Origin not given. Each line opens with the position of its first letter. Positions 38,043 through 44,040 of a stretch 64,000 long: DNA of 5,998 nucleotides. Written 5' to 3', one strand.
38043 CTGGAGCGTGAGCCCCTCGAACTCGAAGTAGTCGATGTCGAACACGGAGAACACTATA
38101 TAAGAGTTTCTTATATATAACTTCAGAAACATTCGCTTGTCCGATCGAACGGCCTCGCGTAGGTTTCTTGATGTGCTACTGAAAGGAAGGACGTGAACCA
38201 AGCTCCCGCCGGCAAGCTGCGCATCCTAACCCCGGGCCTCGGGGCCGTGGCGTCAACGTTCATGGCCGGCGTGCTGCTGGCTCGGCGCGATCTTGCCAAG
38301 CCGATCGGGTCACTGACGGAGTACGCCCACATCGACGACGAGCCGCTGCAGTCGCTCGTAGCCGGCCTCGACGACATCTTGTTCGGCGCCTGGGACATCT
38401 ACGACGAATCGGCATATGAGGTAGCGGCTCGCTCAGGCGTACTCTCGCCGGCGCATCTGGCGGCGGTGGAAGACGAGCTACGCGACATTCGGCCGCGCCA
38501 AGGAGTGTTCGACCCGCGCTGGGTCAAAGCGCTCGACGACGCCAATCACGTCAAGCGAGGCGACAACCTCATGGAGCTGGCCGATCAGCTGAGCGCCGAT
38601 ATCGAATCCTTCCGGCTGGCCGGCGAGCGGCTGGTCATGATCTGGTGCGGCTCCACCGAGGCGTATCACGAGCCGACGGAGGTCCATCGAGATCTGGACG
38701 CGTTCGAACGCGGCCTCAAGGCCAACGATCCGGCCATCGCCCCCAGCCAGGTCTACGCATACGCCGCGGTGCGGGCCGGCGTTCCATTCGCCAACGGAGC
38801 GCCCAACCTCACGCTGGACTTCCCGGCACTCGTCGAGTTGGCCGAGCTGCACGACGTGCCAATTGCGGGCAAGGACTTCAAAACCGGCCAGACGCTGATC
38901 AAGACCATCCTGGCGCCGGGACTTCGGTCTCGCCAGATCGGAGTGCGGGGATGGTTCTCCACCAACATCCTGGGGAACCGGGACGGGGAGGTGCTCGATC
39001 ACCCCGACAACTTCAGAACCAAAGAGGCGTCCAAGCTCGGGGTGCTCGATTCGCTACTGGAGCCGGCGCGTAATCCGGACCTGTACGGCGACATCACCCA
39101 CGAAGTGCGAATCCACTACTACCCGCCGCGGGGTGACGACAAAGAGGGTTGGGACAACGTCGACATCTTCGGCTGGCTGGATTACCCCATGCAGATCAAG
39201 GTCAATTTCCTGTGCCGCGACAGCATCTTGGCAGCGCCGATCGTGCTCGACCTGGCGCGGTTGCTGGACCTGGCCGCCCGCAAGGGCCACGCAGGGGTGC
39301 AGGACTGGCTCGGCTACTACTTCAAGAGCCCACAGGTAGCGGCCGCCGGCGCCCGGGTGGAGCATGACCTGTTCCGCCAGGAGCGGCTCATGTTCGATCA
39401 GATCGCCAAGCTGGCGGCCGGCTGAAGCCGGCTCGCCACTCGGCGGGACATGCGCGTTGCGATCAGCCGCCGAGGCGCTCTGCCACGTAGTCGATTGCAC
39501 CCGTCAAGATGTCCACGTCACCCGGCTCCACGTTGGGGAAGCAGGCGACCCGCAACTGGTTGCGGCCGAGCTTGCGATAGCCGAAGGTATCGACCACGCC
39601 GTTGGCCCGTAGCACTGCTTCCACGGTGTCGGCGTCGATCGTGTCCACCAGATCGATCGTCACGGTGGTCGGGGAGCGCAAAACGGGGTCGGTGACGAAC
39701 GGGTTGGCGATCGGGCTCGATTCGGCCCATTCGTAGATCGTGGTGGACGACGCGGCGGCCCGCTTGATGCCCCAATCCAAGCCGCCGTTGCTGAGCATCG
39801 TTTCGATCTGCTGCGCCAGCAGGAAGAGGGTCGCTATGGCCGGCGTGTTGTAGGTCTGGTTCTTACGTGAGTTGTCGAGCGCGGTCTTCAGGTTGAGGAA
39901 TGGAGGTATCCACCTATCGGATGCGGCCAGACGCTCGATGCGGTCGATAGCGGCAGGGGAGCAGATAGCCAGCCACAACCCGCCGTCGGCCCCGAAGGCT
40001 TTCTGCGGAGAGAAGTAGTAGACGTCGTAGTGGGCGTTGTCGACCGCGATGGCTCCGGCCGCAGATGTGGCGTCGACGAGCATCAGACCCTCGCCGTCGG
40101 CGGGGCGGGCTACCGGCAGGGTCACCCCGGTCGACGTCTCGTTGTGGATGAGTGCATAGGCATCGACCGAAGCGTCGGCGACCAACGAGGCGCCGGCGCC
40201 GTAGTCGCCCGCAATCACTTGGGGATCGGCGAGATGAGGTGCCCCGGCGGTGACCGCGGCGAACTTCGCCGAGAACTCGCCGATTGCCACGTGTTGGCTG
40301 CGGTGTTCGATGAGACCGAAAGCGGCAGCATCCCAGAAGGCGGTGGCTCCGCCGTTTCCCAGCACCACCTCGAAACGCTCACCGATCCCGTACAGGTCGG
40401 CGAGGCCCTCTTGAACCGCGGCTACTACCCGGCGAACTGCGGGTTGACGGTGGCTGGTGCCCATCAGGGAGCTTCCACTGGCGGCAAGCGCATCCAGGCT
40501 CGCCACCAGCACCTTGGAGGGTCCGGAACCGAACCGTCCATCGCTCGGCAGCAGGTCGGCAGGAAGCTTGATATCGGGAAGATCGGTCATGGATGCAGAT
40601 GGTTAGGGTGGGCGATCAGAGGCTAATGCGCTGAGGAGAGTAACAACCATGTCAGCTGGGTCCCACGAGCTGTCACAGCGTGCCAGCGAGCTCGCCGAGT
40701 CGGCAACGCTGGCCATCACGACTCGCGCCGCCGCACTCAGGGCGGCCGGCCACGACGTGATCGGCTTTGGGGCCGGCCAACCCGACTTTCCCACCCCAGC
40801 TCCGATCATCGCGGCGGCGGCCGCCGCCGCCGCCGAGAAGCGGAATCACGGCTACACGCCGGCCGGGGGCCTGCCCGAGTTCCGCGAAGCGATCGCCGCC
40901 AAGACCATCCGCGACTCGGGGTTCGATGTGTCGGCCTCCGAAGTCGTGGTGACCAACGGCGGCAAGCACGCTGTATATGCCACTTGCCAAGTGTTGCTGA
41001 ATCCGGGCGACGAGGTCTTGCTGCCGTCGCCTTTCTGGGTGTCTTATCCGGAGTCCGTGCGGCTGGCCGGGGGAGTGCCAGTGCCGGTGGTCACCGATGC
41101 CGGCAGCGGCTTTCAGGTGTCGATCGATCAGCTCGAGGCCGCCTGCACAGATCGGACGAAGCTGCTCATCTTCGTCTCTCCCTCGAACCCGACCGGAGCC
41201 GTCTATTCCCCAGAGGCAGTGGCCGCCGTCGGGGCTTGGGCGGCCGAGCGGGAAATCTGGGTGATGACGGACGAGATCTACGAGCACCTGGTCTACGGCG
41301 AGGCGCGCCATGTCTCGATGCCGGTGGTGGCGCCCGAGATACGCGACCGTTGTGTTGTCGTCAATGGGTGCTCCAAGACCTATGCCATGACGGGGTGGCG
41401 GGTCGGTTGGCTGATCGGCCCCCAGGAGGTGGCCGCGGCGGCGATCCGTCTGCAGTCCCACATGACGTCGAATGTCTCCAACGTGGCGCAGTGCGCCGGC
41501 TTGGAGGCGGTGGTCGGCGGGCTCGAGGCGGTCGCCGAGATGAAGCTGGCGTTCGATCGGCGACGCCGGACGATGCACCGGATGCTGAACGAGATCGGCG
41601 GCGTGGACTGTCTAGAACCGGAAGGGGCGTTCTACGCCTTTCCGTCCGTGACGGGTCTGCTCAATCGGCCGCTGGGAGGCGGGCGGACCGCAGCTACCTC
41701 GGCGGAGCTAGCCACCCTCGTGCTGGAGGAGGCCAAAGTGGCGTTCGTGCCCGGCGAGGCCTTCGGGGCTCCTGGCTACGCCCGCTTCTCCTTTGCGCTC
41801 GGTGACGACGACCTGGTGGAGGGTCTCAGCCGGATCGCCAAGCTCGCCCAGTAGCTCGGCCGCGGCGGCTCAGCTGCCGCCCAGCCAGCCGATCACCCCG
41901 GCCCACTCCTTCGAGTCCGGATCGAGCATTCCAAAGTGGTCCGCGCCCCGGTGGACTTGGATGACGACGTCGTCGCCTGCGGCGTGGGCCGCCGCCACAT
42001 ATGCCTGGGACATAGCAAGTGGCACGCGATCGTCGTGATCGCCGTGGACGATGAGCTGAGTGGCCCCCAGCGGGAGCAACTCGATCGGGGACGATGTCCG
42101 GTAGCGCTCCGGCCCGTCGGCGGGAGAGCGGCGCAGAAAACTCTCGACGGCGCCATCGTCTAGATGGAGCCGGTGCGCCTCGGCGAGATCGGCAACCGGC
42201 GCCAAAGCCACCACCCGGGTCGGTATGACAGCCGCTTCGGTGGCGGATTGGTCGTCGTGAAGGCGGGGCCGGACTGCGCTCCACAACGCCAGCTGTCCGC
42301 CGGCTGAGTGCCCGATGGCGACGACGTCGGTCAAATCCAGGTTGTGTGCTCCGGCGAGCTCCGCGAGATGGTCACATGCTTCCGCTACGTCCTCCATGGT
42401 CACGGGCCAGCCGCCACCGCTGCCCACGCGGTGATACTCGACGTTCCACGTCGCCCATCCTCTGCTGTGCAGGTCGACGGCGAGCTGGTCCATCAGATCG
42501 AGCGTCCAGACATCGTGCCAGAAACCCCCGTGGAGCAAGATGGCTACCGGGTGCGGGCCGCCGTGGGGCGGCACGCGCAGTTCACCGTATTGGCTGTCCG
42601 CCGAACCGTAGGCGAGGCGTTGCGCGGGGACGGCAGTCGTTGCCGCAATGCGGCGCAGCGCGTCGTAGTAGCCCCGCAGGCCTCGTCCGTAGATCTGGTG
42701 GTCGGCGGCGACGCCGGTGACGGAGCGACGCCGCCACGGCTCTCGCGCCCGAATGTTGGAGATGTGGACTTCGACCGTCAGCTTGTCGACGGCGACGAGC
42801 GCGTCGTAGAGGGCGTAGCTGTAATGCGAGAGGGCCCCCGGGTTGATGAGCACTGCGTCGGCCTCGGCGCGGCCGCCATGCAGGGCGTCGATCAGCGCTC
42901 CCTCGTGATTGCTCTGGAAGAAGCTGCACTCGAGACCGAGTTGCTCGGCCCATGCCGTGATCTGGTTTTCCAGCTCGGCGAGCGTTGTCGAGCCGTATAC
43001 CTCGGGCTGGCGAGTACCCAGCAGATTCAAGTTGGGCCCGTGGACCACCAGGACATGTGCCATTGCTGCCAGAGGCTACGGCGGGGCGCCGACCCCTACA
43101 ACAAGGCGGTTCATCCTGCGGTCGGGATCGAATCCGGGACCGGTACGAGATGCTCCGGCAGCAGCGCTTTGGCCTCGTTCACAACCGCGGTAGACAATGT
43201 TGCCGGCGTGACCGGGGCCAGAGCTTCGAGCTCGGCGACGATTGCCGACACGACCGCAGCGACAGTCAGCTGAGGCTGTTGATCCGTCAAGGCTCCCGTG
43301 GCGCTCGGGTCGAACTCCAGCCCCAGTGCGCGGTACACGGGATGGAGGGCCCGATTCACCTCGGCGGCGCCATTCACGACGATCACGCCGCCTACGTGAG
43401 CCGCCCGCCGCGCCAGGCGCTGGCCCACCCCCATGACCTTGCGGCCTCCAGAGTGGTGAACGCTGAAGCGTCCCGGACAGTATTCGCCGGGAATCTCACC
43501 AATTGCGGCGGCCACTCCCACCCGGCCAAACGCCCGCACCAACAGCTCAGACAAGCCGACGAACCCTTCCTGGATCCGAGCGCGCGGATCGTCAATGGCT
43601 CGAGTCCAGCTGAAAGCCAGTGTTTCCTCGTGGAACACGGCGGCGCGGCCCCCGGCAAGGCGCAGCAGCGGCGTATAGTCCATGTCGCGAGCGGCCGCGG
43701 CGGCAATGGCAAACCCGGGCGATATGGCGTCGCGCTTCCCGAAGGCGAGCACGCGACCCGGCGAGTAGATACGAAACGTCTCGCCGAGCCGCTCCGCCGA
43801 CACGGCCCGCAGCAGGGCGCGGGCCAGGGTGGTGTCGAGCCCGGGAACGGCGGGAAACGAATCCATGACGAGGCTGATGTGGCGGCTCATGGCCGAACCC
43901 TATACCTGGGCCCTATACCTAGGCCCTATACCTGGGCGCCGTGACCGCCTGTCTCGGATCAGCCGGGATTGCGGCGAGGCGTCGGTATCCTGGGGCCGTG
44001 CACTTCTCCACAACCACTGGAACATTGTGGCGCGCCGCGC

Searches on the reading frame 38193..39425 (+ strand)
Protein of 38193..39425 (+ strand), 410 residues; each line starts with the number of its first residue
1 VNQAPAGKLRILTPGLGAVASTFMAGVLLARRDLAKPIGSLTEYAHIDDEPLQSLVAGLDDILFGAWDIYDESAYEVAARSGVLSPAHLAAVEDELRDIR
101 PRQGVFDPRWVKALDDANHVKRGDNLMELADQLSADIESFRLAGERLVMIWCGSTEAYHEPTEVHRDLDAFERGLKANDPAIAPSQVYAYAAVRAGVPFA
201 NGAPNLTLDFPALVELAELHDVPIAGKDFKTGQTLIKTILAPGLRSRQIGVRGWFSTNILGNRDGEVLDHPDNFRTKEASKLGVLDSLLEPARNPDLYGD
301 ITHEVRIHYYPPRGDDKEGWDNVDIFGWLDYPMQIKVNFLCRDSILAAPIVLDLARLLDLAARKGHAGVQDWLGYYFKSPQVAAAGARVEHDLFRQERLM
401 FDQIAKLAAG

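Call 42: search_protein_families(library=pfam, proteins=[window:38193-39425:+], max_evalue=0.001)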
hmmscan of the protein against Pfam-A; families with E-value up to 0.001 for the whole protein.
window:38193-39425:+ (410 aa): 2 families
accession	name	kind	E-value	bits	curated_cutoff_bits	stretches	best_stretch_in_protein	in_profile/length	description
PF07994.18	NAD_binding_5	-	4.1e-73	247.1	25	1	11-399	3-315/321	Myo-inositol-1-phosphate synthase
PF01658.22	Inos-1-P_synth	-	5.7e-31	107.3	27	1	232-344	1-107/107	Myo-inositol-1-phosphate synthase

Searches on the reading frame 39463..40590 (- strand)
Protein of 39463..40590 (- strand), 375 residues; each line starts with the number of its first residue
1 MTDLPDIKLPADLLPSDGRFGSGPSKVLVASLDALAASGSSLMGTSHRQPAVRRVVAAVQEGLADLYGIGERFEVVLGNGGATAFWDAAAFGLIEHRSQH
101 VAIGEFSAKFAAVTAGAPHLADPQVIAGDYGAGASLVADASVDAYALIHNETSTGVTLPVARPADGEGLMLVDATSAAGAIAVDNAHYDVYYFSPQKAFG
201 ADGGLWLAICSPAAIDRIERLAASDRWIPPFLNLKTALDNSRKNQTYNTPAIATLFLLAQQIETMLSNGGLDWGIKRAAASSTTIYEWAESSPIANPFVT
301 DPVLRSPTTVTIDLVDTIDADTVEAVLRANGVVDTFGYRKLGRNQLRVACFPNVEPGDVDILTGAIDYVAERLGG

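Call 42: search_protein_families(library=pfam, proteins=[window:39463-40590:-], max_evalue=0.001)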
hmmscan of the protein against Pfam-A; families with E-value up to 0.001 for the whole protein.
window:39463-40590:- (375 aa): 1 family
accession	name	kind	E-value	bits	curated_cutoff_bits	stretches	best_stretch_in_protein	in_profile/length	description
PF00266.25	Aminotran_5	-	1.3e-09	38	21.5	1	141-332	139-333/371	Aminotransferase class-V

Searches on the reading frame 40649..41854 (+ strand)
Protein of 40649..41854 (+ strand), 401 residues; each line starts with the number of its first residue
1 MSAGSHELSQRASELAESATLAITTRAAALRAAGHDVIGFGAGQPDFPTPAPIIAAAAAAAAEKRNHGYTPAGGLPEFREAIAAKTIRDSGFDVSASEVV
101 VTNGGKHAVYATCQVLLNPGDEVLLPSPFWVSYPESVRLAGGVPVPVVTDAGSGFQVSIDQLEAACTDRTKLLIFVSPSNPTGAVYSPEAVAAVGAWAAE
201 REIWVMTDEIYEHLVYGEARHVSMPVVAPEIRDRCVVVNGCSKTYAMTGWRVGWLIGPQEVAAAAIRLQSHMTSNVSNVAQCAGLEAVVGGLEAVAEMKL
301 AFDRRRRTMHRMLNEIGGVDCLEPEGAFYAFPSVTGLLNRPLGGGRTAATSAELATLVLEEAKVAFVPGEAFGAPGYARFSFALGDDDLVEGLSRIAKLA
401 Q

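Call 42: search_protein_families(library=pfam, proteins=[window:40649-41854:+], max_evalue=0.001)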
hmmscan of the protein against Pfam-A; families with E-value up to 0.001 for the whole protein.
window:40649-41854:+ (401 aa): 3 families
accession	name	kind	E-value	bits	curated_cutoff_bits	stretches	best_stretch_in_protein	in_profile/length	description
PF00155.27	Aminotran_1_2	-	1.8e-73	248.2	19.7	1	36-391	2-355/361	Aminotransferase class I and II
PF01041.23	DegT_DnrJ_EryC1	-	2.1e-06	27.7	19.8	1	97-208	40-145/360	DegT/DnrJ/EryC1/StrS aminotransferase family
PF01053.26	Cys_Met_Meta_PP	-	0.00022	20.3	27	1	96-209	67-174/381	Cys/Met metabolism PLP-dependent enzyme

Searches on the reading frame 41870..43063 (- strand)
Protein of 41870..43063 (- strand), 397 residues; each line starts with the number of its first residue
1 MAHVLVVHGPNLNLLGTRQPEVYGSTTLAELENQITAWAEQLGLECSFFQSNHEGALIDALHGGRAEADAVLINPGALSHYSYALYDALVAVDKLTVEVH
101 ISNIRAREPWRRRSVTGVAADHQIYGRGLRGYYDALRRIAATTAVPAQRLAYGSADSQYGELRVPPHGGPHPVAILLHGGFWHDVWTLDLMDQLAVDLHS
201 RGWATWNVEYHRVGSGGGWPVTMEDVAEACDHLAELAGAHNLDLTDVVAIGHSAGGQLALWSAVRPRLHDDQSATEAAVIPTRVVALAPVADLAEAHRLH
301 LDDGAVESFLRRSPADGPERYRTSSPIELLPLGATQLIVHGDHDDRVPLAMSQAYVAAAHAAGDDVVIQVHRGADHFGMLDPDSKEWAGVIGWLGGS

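Call 42: search_protein_families(library=pfam, proteins=[window:41870-43063:-], max_evalue=0.001)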
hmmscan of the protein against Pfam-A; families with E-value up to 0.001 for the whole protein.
window:41870-43063:- (397 aa): 5 families
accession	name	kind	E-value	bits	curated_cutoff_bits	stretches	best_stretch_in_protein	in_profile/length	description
PF01220.24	DHquinase_II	-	2.7e-50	170.1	23.3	1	4-139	2-137/138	Dehydroquinase class II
PF20434.5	BD-FAE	-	7.7e-20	71.8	26.8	1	168-354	10-210/215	BD-FAE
PF00326.27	Peptidase_S9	-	2e-14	54.1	22.6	1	192-382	14-193/213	Prolyl oligopeptidase family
PF07859.19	Abhydrolase_3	-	2e-07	31.4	25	1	176-376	3-206/210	alpha/beta hydrolase fold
PF12697.13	Abhydrolase_6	-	3.2e-05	25.1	26.3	1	175-383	2-212/217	Alpha/beta hydrolase family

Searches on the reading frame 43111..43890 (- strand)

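Call 42: search_protein_families(library=pfam, proteins=[window:43111-43890:-], max_evalue=0.001)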
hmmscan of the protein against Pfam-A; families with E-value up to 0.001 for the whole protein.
window:43111-43890:- (259 aa): 1 family
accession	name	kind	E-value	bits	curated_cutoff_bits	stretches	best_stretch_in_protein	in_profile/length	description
PF21948.1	LplA-B_cat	-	2e-11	44.6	27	1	22-220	8-198/200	Lipoyl protein ligase A/B catalytic domain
